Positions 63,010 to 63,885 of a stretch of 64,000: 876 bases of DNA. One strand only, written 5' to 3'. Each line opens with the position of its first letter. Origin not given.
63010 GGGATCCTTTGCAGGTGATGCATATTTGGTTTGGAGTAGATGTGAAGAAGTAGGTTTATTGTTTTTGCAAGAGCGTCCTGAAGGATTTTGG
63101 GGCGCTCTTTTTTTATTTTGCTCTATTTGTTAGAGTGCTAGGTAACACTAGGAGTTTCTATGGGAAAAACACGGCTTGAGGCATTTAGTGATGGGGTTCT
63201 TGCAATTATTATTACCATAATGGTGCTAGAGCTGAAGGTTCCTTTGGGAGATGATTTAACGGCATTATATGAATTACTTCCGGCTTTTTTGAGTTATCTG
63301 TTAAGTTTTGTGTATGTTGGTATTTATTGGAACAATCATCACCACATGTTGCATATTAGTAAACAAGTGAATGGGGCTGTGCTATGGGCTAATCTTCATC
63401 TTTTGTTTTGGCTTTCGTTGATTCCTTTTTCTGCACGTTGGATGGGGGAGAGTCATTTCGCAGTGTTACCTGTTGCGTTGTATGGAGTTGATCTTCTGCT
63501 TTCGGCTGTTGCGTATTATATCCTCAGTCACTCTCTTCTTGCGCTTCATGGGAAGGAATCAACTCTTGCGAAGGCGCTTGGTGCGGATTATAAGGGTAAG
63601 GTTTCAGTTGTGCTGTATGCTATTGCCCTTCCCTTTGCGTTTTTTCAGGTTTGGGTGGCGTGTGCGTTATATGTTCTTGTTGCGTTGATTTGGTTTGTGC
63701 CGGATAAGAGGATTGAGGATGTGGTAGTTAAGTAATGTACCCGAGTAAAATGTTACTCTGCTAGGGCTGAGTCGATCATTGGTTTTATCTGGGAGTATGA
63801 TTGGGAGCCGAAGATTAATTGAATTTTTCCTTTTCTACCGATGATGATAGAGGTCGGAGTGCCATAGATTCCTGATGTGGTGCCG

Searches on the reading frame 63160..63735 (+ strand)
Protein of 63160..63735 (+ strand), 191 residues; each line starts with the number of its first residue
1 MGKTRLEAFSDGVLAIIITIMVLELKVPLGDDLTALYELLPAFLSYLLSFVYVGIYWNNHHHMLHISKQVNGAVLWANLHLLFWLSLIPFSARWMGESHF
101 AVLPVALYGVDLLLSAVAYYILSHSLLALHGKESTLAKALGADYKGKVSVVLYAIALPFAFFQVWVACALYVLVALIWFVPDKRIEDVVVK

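Call 86: search_protein_families(library=pfam, proteins=[window:63160-63735:+], max_evalue=0.0001)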
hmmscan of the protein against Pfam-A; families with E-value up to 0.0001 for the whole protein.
window:63160-63735:+ (191 aa): 1 family
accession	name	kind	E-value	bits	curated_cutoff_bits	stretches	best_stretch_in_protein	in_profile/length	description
PF06736.16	TMEM175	-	3e-32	111.4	25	1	5-89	1-88/88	Endosomal/lysosomal potassium channel TMEM175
